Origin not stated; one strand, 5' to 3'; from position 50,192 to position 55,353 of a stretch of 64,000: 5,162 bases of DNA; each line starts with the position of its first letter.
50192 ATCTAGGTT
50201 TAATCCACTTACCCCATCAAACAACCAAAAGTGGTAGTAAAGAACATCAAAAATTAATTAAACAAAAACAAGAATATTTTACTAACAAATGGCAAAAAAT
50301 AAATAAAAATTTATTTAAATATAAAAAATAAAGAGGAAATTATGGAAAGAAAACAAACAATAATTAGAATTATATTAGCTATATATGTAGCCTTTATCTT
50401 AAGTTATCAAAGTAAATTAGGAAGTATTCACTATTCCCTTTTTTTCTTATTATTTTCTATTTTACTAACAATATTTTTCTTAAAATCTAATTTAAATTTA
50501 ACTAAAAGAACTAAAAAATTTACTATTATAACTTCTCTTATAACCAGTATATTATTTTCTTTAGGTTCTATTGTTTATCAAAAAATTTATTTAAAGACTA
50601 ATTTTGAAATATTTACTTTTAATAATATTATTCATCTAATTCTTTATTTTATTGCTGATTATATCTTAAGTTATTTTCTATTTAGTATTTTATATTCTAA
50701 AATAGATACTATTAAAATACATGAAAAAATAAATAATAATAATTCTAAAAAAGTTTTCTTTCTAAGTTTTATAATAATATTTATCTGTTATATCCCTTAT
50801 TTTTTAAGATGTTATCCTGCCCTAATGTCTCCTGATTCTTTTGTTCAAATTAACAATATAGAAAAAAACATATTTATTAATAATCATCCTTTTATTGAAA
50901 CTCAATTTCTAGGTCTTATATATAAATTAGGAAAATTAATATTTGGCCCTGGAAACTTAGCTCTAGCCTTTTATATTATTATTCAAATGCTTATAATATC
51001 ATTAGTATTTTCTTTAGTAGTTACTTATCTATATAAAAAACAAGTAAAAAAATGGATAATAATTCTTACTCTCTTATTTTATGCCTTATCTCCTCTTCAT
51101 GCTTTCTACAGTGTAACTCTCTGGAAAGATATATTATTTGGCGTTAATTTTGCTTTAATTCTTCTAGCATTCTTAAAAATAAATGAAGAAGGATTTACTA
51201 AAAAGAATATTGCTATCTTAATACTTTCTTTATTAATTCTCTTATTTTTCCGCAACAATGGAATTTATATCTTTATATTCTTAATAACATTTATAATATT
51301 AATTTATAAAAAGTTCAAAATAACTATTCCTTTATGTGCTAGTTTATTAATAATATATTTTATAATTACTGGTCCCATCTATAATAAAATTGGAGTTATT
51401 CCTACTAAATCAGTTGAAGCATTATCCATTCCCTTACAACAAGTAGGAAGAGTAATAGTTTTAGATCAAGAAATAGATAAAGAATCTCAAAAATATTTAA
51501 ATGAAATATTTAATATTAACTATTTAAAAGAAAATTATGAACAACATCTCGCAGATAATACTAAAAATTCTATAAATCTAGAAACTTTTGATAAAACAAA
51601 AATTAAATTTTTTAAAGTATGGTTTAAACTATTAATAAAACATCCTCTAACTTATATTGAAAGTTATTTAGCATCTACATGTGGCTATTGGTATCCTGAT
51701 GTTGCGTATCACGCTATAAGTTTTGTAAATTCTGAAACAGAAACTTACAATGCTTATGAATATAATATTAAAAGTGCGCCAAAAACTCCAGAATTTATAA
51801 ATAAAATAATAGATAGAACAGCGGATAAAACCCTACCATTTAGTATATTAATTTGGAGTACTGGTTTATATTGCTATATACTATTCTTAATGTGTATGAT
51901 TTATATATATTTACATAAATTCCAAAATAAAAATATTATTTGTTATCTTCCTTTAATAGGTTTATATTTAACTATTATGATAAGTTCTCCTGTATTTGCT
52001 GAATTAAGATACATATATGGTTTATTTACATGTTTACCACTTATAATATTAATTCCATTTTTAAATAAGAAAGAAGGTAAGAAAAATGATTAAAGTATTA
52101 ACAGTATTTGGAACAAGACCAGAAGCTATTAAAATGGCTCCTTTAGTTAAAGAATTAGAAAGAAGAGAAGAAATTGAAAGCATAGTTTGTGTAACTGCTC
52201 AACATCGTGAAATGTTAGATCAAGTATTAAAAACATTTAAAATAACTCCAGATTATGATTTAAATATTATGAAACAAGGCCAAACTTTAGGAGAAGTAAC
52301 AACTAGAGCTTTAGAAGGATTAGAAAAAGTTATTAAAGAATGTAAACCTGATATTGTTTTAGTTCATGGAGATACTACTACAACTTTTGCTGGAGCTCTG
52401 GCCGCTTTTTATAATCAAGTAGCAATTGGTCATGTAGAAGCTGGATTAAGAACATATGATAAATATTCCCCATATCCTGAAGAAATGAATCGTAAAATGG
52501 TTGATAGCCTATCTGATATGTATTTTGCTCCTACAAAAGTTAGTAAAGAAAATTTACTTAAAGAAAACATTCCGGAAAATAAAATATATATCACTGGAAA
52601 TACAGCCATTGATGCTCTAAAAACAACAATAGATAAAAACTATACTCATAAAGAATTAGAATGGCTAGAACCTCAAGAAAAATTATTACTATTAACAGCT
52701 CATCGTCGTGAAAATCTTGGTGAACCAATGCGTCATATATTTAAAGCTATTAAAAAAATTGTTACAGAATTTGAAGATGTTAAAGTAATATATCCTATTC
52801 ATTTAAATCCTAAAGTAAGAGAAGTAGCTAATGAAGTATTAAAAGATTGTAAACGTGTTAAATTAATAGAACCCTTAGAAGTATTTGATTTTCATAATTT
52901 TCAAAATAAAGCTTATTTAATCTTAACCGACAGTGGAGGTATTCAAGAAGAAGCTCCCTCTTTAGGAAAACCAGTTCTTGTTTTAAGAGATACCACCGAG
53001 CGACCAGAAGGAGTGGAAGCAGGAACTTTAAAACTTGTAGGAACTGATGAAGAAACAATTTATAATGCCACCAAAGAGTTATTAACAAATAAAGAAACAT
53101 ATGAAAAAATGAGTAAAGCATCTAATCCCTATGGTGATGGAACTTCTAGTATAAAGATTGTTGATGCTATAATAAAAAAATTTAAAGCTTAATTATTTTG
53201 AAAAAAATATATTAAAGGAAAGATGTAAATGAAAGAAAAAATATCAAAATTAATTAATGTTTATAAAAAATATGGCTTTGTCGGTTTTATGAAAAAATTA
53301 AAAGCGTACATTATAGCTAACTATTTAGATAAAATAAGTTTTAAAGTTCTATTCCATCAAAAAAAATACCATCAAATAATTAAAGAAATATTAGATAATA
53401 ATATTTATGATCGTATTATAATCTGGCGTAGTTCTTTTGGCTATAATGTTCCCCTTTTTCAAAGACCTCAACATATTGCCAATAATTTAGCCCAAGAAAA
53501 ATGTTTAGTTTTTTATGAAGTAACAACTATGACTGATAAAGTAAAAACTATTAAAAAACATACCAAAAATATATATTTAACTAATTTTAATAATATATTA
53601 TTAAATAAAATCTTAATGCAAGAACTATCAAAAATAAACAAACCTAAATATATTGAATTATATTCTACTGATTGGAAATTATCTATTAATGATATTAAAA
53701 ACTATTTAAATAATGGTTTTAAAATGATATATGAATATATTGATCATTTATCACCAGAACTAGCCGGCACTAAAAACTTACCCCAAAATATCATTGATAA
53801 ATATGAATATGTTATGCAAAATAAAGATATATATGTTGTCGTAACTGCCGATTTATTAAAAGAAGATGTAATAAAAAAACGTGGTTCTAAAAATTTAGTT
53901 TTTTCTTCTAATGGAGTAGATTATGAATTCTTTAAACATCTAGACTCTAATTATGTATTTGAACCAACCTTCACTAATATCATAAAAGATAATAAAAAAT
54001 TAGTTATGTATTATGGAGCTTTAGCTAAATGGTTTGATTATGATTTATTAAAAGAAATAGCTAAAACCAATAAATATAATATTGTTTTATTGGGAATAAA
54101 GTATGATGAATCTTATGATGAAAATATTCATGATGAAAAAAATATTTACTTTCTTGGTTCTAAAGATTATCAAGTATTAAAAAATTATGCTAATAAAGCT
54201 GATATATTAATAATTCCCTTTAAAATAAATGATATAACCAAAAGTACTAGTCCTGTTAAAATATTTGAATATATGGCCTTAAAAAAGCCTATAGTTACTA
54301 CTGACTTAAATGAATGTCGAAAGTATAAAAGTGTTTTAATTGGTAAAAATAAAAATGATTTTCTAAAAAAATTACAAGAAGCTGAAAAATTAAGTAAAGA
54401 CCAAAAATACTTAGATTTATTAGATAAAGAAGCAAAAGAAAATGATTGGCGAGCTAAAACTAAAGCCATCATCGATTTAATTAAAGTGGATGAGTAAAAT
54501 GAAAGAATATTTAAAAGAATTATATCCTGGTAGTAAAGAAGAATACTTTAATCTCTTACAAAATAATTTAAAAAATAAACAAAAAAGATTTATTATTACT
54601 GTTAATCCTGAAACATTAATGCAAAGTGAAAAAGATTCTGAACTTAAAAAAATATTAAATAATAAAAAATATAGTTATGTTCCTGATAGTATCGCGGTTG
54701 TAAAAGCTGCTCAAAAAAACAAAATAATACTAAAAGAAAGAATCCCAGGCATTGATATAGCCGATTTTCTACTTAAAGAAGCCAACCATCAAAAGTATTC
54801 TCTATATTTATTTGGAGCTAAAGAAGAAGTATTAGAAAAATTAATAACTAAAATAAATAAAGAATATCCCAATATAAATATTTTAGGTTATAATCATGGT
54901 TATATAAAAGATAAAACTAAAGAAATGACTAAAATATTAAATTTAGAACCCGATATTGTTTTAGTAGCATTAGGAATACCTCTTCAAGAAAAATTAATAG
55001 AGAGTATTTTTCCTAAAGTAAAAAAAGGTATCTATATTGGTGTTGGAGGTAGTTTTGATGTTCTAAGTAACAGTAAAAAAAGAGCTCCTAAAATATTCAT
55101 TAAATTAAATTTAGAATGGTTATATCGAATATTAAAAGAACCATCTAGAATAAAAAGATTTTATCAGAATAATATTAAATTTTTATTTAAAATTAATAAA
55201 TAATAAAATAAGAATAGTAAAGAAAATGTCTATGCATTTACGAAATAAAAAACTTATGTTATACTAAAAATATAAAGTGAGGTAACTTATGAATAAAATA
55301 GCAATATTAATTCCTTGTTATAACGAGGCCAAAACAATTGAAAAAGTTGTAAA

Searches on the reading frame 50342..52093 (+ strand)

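Call 28: search_protein_families(library=pfam, proteins=[window:50342-52093:+], max_evalue=0.00001)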
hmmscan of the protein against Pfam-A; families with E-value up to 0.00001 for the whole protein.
window:50342-52093:+ (583 aa): 1 family
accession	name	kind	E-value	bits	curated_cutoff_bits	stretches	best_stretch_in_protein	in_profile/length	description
PF19484.4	DUF6020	-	1.9e-48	165.6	28.3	1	177-579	181-597/604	Family of unknown function (DUF6020)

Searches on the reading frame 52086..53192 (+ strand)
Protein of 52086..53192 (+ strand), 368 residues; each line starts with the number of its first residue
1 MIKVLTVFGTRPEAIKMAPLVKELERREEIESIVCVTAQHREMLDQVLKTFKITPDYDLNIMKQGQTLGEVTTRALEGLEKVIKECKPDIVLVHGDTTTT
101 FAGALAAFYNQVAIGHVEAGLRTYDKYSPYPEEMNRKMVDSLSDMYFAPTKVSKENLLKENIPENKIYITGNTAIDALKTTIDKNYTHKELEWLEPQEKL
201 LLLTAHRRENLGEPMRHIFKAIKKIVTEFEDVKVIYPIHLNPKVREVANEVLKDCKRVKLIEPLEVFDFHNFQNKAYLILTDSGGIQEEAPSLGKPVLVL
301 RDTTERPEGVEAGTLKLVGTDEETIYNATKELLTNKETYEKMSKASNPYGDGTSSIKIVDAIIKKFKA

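Call 28: search_protein_families(library=pfam, proteins=[window:52086-53192:+], max_evalue=0.00001)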
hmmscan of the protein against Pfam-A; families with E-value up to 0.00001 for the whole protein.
window:52086-53192:+ (368 aa): 1 family
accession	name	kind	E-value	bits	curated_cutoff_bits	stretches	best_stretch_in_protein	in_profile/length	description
PF02350.25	Epimerase_2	-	8e-129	429.9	30.6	1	22-362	1-346/347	UDP-N-acetylglucosamine 2-epimerase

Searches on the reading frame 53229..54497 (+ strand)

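Call 28: search_protein_families(library=pfam, proteins=[window:53229-54497:+], max_evalue=0.00001)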
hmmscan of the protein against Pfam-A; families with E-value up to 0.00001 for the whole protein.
window:53229-54497:+ (422 aa): 2 families
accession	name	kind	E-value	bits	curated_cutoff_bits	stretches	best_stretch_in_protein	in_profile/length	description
PF13692.12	Glyco_trans_1_4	-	2.7e-09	37.9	27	1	273-365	20-113/142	Glycosyl transferases group 1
PF00534.26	Glycos_transf_1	-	4.8e-08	33.2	26.4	1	251-409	10-167/172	Glycosyl transferases group 1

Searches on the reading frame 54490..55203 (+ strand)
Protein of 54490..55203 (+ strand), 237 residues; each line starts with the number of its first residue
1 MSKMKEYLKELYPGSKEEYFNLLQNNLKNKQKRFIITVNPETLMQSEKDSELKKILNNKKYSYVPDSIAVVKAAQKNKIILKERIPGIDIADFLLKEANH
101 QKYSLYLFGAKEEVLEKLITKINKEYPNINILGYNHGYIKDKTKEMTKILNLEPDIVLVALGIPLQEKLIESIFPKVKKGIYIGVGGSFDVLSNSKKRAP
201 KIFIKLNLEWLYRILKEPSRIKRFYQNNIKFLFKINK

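Call 29: search_protein_families(library=pfam, proteins=[window:54490-55203:+], max_evalue=0.001)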
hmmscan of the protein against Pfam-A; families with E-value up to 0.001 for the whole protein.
window:54490-55203:+ (237 aa): 1 family
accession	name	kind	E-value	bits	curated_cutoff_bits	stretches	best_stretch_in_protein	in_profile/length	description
PF03808.19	Glyco_tran_WecG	-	7.9e-53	179.1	27.4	1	64-225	5-168/168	Glycosyl transferase WecG/TagA/CpsF family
